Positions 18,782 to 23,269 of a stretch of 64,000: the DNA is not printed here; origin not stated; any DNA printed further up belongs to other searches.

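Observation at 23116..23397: Orphan T9SS C-terminal sorting domain overlapping the giant gene stop (ATGA)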

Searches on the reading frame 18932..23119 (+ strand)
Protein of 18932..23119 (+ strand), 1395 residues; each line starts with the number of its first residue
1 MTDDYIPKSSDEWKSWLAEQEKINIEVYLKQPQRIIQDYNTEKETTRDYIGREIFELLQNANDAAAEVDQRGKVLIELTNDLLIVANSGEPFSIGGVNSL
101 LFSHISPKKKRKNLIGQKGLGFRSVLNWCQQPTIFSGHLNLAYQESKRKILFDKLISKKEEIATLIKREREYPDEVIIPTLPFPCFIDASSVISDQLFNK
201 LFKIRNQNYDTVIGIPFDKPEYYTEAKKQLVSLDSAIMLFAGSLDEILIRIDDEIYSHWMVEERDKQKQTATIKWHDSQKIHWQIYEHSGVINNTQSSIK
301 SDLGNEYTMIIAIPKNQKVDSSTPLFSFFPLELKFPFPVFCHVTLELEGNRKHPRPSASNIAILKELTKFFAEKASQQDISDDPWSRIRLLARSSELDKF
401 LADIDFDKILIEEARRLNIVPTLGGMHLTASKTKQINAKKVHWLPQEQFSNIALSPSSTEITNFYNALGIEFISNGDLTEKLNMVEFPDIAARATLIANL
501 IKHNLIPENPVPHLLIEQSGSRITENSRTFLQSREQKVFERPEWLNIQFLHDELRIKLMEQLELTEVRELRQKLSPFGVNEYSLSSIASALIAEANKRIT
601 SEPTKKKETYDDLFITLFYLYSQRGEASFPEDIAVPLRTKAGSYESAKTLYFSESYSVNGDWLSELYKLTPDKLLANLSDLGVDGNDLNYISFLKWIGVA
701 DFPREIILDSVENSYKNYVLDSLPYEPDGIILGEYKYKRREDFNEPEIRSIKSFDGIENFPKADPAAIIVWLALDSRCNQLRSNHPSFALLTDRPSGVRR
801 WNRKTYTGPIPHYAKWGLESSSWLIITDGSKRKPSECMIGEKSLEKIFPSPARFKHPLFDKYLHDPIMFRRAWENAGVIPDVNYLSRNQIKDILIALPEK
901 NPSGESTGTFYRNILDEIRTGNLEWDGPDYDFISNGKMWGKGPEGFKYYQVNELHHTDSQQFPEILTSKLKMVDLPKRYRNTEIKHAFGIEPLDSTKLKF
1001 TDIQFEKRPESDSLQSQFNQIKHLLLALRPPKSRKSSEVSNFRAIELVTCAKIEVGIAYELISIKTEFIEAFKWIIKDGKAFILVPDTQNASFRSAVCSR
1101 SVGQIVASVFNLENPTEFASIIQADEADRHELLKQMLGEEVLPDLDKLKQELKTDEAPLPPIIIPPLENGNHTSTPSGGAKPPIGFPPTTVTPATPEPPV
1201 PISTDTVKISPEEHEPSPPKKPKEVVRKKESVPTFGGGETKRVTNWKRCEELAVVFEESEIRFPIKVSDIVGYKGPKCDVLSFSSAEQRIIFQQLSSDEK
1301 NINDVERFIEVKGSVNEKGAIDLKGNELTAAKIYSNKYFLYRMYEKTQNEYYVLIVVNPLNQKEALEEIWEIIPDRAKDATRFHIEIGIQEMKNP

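Call 5: search_protein_families(library=pfam, proteins=[window:18932-23119:+], max_evalue=0.01)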
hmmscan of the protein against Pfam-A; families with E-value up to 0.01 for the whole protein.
window:18932-23119:+ (1395 aa): 2 families
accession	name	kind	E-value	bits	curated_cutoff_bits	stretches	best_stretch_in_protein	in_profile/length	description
PF13020.12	NOV_C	-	6.2e-08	33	22.1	1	1300-1350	41-86/91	Protein NO VEIN, C-terminal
PF25794.1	SACS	-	1.6e-05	25.3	32.8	1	47-150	13-133/247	Sacsin domain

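Call 6: search_protein_families(library=ncbifam, proteins=[window:18932-23119:+], max_evalue=0.01)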
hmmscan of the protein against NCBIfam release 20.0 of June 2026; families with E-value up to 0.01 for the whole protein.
window:18932-23119:+ (1395 aa): 1 family
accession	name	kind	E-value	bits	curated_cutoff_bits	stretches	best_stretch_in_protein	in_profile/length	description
NF047352.1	P_loop_sacsin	domain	3.5e-20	72.3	50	1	52-134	2-79/80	sacsin N-terminal ATP-binding-like domain-containing protein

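Call 30: find_homologous_proteins(query=window:18932-23119:+, max_evalue=1e-10)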
Query window:18932-23119:+ (1395 aa): 202 proteins with E <= 1e-10 among 8000 candidates; the best 120 are listed.
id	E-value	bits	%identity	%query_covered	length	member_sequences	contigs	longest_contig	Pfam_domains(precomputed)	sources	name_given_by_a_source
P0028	0.0e+0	3185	100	100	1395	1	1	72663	PF13020.13,PF25794.2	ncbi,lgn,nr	ncbi:MAG: DUF3883 domain-containing protein [Bacteroidota bacterium]|nr:DUF3883 domain-containing pr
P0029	0.0e+0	2602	81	100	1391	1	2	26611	PF13020.13,PF25794.2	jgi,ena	-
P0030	0.0e+0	2537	80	100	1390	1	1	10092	PF13020.13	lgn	-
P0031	0.0e+0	2238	70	100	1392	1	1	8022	PF13020.13,PF25794.2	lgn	-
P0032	0.0e+0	1715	55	99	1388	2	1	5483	PF13020.13,PF25794.2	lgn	-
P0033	0.0e+0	1657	52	99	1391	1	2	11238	PF13020.13,PF25794.2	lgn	-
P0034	0.0e+0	1570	50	99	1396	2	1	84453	PF13020.13,PF25794.2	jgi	-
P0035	0.0e+0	1563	50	100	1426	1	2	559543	PF13020.13,PF25794.2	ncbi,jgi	jgi:hypothetical protein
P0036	0.0e+0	1544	50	99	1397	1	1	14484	PF13020.13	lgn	-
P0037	0.0e+0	1255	52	76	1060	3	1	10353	PF13020.13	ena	-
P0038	0.0e+0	1135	41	99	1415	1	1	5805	PF13020.13,PF25794.2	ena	-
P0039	0.0e+0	1128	40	99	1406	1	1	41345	PF13020.13,PF25794.2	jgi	jgi:hypothetical protein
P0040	0.0e+0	1128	40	99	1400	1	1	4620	PF13020.13,PF25794.2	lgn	-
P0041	0.0e+0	1125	40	99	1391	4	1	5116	PF13020.13,PF25794.2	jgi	-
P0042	0.0e+0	1120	40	99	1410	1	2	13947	PF13020.13,PF25794.2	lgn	-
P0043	0.0e+0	1103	39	99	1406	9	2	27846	PF13020.13,PF25794.2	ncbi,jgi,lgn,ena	-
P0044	0.0e+0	1102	40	99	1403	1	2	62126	PF13020.13,PF25794.2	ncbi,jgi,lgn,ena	ncbi:MAG: DUF3883 domain-containing protein [Candidatus Ratteibacteria bacterium]|jgi:hypothetical p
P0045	0.0e+0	1095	40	99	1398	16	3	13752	PF13020.13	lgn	-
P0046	0.0e+0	1083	40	99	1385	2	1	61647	PF13020.13,PF25794.2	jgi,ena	-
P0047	0.0e+0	1076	40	99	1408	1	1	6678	PF13020.13,PF25794.2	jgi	jgi:hypothetical protein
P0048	0.0e+0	1064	38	99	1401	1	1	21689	PF13020.13,PF25794.2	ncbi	-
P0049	0.0e+0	1029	38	99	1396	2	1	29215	PF13020.13,PF25794.2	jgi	jgi:hypothetical protein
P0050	0.0e+0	1015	37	99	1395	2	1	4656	PF13020.13,PF25794.2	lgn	-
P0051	2.7e-298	1011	37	99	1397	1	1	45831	PF13020.13,PF25794.2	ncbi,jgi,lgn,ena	-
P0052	4.1e-297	1007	37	99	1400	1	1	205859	PF13020.13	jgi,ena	-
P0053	5.4e-295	1000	38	99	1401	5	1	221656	PF13020.13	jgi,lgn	-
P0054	1.2e-288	979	37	99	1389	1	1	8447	PF13020.13,PF25794.2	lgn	-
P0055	1.5e-277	942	36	99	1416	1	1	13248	PF13020.13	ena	-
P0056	9.3e-267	906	35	99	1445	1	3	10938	PF13020.13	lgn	-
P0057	7.1e-257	873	37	99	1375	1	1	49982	PF13020.13,PF25794.2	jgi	jgi:hypothetical protein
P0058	2.6e-242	825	34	100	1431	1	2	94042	PF13020.13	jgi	jgi:hypothetical protein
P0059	2.2e-237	809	33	100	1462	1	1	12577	PF13020.13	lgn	-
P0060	9.0e-237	807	34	100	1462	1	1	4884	PF13020.13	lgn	-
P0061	4.4e-235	801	33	100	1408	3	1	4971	PF13020.13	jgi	-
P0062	1.4e-234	800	33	99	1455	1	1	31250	PF13020.13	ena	-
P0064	2.2e-231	789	33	100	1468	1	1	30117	PF13020.13,PF25794.2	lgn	-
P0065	1.3e-229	783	32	100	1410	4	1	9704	PF13020.13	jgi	jgi:hypothetical protein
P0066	4.4e-228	778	33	82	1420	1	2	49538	PF13020.13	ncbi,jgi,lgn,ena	-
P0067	6.1e-228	778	34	99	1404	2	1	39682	PF13020.13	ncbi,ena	-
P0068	7.9e-226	771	34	100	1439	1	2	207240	PF13020.13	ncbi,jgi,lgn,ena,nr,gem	ncbi:MAG: hypothetical protein CVU69_08125 [Deltaproteobacteria bacterium HGW-Deltaproteobacteria-4]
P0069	1.6e-225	770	32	99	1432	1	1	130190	PF13020.13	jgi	jgi:hypothetical protein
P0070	6.0e-222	758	32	99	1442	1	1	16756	PF13020.13,PF25794.2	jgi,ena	-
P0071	2.8e-220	752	33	100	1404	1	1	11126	PF13020.13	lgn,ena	-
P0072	6.4e-220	751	32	100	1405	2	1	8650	PF13020.13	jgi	-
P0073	1.3e-219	750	33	99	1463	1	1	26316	PF13020.13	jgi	jgi:hypothetical protein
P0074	3.5e-219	749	32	99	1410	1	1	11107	PF13020.13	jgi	jgi:hypothetical protein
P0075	5.8e-218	745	32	100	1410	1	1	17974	PF13020.13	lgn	-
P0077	5.2e-217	741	32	100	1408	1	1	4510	PF13020.13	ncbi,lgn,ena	-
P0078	1.7e-216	740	33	100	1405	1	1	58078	PF13020.13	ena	-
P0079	3.5e-216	739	32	99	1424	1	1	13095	PF13020.13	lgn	-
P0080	1.6e-214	733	31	100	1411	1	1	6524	PF13020.13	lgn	-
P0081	4.7e-213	728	31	99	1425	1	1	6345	PF13020.13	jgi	jgi:hypothetical protein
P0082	1.3e-211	724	33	99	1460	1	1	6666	PF13020.13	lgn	-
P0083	4.5e-206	705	31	99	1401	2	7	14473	PF13020.13,PF25794.2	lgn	-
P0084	3.5e-205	702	31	99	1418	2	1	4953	PF13020.13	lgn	-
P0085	1.4e-204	700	31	100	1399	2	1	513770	PF13020.13,PF25794.2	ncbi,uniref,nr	ncbi:protein of unknown function [Paucidesulfovibrio gracilis DSM 16080]|uniref:Protein NO VEIN C-te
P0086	1.8e-202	693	31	99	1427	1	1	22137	PF13020.13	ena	-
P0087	2.4e-200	686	30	99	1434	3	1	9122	PF13020.13,PF25794.2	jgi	jgi:hypothetical protein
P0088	7.9e-199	681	31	99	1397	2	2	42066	PF13020.13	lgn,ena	-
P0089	2.2e-198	680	30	99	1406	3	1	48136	PF13020.13,PF25794.2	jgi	jgi:hypothetical protein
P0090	7.4e-196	671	32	100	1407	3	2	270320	PF13020.13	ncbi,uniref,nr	ncbi:DUF3883 domain-containing protein [Psychrosphaera sp. B3R10]|uniref:sacsin N-terminal ATP-bindi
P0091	1.6e-195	670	31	82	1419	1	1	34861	PF13020.13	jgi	-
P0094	2.5e-188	646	29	98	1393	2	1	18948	PF13020.13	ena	-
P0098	2.5e-185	636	30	99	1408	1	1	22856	PF13020.13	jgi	jgi:hypothetical protein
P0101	1.1e-182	628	30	99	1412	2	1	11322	PF13020.13,PF25794.2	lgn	-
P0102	2.3e-182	627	30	99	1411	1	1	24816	PF13020.13,PF25794.2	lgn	-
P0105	8.5e-175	601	30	97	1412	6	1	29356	PF13020.13,PF25794.2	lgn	-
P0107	2.8e-166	573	30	97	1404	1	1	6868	PF13020.13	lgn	-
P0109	8.1e-151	522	30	97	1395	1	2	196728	PF13020.13,PF25794.2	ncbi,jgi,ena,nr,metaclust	ncbi:MAG: DUF3883 domain-containing protein [Candidatus Electryonea clarkiae]|nr:DUF3883 domain-cont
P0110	4.2e-147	510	28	97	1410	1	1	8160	PF13020.13,PF25794.2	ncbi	ncbi:MAG TPA: DUF3883 domain-containing protein [Rhodothermales bacterium]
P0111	3.4e-138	480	26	98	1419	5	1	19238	PF13020.13,PF25794.2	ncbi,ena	ncbi:MAG: DUF3883 domain-containing protein [Verrucomicrobiae bacterium]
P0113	6.1e-97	344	26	96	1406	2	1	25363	PF13020.13,PF25794.2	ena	-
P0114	3.0e-90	321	28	81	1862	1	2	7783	PF13020.13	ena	-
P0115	1.5e-88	316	25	96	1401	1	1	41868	PF13020.13,PF25794.2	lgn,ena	-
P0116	2.2e-87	312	25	96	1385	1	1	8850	PF13020.13,PF25794.2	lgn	-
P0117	2.6e-87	312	26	96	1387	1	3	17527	PF13020.13,PF25794.2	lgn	-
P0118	1.7e-77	279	24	97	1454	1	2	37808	PF13020.13,PF25794.2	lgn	-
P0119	1.5e-74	269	27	72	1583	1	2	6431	PF13020.13,PF13589.13,PF25794.2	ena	-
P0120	3.1e-74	268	23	97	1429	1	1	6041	PF13020.13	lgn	-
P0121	1.8e-73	266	26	72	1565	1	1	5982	PF13020.13,PF25794.2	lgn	-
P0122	4.3e-72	261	25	81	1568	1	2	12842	PF13020.13,PF25794.2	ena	-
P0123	1.5e-69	253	25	78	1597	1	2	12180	PF13020.13,PF25794.2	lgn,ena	-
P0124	5.9e-69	251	26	73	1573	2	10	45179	PF13020.13,PF25794.2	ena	-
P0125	3.3e-68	248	27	72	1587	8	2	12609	PF13020.13,PF13589.13,PF25794.2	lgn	-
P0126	8.8e-68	247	24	78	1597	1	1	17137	PF13020.13,PF25794.2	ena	-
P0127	4.8e-67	244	25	81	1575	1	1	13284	PF13020.13,PF25794.2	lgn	-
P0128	6.0e-67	244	25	78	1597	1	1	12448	PF13020.13,PF25794.2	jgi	jgi:hypothetical protein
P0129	9.4e-67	243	26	78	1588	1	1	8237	PF13020.13,PF25794.2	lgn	-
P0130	4.4e-63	231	24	80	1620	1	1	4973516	PF13020.13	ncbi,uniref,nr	ncbi:sacsin N-terminal ATP-binding-like domain-containing protein [Flavobacterium sp. 5]|uniref:sacs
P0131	1.0e-62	230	23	80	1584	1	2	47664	PF13020.13,PF25794.2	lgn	-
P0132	2.2e-62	229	23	78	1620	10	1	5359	PF13020.13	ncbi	-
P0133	3.4e-62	228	24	74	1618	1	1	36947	PF13020.13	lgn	-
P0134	8.0e-62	227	26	72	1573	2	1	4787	PF13020.13,PF25794.2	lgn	-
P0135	1.1e-61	227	23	80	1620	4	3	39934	PF13020.13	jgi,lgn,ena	-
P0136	5.1e-61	224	25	81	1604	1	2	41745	PF13020.13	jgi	jgi:uncharacterized protein DUF3883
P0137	1.1e-60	223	25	74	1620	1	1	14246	PF13020.13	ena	-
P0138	1.5e-60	223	24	74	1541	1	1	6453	PF13020.13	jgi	-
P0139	5.1e-60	221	26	72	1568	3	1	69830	PF13020.13,PF25794.2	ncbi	-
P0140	8.1e-57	211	24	74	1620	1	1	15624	PF13020.13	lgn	-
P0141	5.1e-56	208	23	70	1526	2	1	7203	PF13020.13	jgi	-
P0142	1.9e-55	206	25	83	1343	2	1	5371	PF13020.13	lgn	-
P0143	1.0e-54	204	24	79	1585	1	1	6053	PF13020.13,PF25794.2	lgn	-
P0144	1.7e-53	200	23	75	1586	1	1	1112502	PF13020.13,PF25794.2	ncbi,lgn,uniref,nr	ncbi:DUF3883 domain-containing protein [Mucilaginibacter roseus]|uniref:DUF3883 domain-containing pr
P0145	4.2e-53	198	24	81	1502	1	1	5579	PF13020.13,PF25794.2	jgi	jgi:hypothetical protein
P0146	1.4e-51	193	25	78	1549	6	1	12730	PF13020.13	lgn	-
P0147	3.5e-51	192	32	29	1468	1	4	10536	PF13020.13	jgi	jgi:hypothetical protein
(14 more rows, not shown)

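Call 31: find_encoding_contigs(protein=P0029, flank=6000, max_places=4)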
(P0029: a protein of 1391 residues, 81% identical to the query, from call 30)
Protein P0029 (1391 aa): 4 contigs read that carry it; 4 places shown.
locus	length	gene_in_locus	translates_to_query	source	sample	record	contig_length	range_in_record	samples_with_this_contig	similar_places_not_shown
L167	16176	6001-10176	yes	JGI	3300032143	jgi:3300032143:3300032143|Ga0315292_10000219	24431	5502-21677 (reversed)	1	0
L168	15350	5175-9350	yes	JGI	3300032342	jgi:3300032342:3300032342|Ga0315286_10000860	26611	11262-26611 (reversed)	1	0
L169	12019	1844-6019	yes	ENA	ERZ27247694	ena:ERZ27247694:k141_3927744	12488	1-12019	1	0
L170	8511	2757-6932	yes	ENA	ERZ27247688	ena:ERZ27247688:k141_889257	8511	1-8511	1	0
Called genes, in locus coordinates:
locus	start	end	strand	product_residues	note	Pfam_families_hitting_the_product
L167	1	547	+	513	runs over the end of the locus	PF00133:tRNA-synt_1 (faint), PF01406:tRNA-synt_1e, PF09334:tRNA-synt_1g, PF09190:DALR_2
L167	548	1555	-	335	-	-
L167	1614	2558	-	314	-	PF00850:Hist_deacetyl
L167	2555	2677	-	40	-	-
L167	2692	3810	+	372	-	PF00006:ATP-synt_ab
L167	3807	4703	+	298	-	PF00730:HhH-GPD (weak)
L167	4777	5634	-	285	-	PF02163:Peptidase_M50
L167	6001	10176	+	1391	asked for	PF25794:SACS (faint), PF13020:NOV_C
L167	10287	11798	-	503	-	PF02789:Peptidase_M17_N, PF00883:Peptidase_M17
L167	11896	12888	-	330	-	PF01368:DHH, PF02272:DHHA1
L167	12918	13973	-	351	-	PF02775:TPP_enzyme_C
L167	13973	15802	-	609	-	PF01558:POR, PF01855:POR_N, PF17147:PFOR_II (weak)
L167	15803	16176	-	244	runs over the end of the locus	PF02683:DsbD_TM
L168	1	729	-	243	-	?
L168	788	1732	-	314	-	PF00850:Hist_deacetyl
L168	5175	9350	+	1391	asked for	PF25794:SACS (faint), PF13020:NOV_C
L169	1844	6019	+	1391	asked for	PF25794:SACS (faint), PF13020:NOV_C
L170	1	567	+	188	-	?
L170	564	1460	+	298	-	PF00730:HhH-GPD (weak)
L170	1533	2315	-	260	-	PF02163:Peptidase_M50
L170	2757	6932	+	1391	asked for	PF25794:SACS (faint), PF13020:NOV_C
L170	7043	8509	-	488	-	?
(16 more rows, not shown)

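Call 32: find_encoding_contigs(protein=P0031, flank=6000, max_places=4)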
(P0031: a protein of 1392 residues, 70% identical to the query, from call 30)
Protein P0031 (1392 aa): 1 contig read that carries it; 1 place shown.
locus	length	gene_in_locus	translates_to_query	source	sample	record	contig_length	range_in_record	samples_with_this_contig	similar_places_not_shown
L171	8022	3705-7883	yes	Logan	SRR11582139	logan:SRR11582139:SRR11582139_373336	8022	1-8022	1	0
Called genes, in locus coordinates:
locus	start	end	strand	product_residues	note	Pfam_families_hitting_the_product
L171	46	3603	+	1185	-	-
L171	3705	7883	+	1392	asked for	PF25794:SACS (faint), PF13020:NOV_C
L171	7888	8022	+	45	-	?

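Call 35: find_encoding_contigs(protein=P0034, flank=8000, max_places=3)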
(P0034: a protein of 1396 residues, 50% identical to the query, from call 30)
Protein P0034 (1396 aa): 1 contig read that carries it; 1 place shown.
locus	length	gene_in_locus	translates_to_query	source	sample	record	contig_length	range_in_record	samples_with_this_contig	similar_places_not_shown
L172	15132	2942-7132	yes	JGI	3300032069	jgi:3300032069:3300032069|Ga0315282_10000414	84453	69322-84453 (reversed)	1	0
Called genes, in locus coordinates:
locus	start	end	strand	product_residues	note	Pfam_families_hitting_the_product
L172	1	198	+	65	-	?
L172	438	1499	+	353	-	PF09952:AbiEi_2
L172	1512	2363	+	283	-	PF08843:AbiEii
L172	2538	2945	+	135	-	PF07894:SACK1 (faint), PF13091:PLDc_2, PF00614:PLDc (weak)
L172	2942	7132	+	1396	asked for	PF25794:SACS (faint), PF13020:NOV_C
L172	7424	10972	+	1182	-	PF01381:HTH_3, PF13560:HTH_31, PF00176:SNF2-rel_dom, PF00270:DEAD (weak), PF04851:ResIII, PF00271:Helicase_C, PF13020:NOV_C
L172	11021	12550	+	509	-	PF18145:SAVED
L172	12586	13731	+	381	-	PF18144:SMODS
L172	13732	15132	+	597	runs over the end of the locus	PF26398:Cap2_linker, PF00899:ThiF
